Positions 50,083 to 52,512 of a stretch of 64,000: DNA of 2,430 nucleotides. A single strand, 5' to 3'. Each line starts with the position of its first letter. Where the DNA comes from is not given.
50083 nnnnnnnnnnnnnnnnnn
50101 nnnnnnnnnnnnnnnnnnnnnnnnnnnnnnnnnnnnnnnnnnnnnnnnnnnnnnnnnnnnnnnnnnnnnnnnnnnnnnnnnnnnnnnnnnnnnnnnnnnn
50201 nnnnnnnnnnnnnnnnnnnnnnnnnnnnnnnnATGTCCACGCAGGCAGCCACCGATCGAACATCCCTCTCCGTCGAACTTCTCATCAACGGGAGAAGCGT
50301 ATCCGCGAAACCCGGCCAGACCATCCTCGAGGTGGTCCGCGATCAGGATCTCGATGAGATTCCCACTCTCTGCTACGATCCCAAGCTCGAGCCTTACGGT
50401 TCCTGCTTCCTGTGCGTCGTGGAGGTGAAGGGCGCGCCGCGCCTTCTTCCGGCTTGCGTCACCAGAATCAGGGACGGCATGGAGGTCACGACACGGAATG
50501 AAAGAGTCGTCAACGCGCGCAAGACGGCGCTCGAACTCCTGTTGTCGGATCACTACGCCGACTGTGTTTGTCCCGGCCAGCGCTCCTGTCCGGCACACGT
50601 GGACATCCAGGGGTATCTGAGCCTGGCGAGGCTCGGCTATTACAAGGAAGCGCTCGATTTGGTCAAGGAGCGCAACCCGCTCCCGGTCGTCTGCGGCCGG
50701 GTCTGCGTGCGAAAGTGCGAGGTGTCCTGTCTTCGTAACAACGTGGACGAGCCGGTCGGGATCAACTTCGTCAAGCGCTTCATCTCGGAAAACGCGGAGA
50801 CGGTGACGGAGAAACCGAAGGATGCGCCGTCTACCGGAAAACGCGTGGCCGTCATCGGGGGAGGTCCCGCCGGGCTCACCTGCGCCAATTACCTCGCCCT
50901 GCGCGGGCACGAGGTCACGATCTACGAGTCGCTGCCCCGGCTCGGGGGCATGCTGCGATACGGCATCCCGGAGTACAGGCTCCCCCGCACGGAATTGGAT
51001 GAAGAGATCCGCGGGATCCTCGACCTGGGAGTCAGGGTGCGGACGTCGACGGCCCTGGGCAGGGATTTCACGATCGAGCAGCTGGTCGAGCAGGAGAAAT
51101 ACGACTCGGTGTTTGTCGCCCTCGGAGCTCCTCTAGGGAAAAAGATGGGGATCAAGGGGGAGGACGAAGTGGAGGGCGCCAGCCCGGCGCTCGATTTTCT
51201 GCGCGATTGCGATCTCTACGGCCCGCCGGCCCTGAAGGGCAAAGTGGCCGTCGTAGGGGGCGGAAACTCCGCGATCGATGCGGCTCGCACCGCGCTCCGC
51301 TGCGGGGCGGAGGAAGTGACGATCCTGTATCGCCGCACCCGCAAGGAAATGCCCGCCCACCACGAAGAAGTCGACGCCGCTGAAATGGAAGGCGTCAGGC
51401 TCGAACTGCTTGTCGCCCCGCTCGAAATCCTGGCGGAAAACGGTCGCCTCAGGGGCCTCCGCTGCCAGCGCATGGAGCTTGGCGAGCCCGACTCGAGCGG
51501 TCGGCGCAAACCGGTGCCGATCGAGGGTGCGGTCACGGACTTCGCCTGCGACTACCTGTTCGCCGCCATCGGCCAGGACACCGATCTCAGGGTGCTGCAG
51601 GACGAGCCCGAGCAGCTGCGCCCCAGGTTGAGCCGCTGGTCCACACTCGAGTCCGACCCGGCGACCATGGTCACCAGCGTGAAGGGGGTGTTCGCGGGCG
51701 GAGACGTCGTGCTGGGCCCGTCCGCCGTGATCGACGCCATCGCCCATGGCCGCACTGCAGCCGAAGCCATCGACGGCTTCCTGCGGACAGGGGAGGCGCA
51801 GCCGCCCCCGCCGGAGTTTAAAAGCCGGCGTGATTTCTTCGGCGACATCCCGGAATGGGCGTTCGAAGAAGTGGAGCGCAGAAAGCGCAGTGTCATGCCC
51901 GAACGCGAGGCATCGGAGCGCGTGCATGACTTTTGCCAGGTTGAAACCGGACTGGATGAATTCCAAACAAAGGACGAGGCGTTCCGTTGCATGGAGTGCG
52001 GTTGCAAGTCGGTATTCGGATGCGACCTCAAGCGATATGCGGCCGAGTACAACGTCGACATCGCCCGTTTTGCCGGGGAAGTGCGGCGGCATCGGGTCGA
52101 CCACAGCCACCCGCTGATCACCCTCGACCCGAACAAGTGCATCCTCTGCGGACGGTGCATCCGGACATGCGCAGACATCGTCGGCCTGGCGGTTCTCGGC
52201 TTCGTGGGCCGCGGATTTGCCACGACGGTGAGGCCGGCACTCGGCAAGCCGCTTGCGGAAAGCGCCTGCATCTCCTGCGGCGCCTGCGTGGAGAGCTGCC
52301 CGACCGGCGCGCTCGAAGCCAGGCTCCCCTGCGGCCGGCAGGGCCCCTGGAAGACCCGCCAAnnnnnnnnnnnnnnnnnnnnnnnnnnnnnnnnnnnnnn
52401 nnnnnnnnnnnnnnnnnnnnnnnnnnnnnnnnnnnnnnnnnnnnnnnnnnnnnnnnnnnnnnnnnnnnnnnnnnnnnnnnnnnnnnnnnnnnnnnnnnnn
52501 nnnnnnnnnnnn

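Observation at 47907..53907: NuoE-like and NuoF-like genes plus a 1224-aa [2Fe-2S]-GltD-NuoG fusion: Bfu/Stn-type flavin-based bifurcating module with an unusual domain order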

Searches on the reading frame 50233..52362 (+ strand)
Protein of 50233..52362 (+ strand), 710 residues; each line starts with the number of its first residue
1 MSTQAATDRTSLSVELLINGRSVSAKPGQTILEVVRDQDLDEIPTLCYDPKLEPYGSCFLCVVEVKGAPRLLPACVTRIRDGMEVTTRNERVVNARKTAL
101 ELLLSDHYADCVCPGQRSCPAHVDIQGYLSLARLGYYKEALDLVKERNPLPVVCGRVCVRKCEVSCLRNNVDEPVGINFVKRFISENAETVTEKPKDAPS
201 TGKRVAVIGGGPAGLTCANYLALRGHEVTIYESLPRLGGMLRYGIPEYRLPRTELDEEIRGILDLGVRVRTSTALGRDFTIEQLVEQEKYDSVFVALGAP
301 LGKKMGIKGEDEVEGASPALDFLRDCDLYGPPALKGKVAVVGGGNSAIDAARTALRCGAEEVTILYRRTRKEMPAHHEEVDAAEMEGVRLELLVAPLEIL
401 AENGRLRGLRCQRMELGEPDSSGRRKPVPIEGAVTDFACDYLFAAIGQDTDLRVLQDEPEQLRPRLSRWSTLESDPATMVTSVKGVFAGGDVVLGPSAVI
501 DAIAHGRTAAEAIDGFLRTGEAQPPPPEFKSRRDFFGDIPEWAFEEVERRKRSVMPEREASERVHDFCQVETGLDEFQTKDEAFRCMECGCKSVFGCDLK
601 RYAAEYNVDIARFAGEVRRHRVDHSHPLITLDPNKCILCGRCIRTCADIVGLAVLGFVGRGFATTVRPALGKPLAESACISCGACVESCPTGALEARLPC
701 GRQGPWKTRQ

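Call 22: search_solved_structures(query=window:50233-52362:+, max_evalue=1e-100, show_alignments=3)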
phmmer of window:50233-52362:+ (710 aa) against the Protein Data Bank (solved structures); distinct sequences matched with E-value up to 1e-100: 3.
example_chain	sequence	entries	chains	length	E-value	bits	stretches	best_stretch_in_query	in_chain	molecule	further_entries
9bov_A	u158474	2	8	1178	3.7e-202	676.6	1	16-708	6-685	Molybdopterin oxidoreductase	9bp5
8oh5_C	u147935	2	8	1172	3.7e-176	590.7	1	14-697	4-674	Formate dehydrogenase-O, major subunit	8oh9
9n5u_A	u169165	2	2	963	5.5e-175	586.8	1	9-518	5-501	NfnA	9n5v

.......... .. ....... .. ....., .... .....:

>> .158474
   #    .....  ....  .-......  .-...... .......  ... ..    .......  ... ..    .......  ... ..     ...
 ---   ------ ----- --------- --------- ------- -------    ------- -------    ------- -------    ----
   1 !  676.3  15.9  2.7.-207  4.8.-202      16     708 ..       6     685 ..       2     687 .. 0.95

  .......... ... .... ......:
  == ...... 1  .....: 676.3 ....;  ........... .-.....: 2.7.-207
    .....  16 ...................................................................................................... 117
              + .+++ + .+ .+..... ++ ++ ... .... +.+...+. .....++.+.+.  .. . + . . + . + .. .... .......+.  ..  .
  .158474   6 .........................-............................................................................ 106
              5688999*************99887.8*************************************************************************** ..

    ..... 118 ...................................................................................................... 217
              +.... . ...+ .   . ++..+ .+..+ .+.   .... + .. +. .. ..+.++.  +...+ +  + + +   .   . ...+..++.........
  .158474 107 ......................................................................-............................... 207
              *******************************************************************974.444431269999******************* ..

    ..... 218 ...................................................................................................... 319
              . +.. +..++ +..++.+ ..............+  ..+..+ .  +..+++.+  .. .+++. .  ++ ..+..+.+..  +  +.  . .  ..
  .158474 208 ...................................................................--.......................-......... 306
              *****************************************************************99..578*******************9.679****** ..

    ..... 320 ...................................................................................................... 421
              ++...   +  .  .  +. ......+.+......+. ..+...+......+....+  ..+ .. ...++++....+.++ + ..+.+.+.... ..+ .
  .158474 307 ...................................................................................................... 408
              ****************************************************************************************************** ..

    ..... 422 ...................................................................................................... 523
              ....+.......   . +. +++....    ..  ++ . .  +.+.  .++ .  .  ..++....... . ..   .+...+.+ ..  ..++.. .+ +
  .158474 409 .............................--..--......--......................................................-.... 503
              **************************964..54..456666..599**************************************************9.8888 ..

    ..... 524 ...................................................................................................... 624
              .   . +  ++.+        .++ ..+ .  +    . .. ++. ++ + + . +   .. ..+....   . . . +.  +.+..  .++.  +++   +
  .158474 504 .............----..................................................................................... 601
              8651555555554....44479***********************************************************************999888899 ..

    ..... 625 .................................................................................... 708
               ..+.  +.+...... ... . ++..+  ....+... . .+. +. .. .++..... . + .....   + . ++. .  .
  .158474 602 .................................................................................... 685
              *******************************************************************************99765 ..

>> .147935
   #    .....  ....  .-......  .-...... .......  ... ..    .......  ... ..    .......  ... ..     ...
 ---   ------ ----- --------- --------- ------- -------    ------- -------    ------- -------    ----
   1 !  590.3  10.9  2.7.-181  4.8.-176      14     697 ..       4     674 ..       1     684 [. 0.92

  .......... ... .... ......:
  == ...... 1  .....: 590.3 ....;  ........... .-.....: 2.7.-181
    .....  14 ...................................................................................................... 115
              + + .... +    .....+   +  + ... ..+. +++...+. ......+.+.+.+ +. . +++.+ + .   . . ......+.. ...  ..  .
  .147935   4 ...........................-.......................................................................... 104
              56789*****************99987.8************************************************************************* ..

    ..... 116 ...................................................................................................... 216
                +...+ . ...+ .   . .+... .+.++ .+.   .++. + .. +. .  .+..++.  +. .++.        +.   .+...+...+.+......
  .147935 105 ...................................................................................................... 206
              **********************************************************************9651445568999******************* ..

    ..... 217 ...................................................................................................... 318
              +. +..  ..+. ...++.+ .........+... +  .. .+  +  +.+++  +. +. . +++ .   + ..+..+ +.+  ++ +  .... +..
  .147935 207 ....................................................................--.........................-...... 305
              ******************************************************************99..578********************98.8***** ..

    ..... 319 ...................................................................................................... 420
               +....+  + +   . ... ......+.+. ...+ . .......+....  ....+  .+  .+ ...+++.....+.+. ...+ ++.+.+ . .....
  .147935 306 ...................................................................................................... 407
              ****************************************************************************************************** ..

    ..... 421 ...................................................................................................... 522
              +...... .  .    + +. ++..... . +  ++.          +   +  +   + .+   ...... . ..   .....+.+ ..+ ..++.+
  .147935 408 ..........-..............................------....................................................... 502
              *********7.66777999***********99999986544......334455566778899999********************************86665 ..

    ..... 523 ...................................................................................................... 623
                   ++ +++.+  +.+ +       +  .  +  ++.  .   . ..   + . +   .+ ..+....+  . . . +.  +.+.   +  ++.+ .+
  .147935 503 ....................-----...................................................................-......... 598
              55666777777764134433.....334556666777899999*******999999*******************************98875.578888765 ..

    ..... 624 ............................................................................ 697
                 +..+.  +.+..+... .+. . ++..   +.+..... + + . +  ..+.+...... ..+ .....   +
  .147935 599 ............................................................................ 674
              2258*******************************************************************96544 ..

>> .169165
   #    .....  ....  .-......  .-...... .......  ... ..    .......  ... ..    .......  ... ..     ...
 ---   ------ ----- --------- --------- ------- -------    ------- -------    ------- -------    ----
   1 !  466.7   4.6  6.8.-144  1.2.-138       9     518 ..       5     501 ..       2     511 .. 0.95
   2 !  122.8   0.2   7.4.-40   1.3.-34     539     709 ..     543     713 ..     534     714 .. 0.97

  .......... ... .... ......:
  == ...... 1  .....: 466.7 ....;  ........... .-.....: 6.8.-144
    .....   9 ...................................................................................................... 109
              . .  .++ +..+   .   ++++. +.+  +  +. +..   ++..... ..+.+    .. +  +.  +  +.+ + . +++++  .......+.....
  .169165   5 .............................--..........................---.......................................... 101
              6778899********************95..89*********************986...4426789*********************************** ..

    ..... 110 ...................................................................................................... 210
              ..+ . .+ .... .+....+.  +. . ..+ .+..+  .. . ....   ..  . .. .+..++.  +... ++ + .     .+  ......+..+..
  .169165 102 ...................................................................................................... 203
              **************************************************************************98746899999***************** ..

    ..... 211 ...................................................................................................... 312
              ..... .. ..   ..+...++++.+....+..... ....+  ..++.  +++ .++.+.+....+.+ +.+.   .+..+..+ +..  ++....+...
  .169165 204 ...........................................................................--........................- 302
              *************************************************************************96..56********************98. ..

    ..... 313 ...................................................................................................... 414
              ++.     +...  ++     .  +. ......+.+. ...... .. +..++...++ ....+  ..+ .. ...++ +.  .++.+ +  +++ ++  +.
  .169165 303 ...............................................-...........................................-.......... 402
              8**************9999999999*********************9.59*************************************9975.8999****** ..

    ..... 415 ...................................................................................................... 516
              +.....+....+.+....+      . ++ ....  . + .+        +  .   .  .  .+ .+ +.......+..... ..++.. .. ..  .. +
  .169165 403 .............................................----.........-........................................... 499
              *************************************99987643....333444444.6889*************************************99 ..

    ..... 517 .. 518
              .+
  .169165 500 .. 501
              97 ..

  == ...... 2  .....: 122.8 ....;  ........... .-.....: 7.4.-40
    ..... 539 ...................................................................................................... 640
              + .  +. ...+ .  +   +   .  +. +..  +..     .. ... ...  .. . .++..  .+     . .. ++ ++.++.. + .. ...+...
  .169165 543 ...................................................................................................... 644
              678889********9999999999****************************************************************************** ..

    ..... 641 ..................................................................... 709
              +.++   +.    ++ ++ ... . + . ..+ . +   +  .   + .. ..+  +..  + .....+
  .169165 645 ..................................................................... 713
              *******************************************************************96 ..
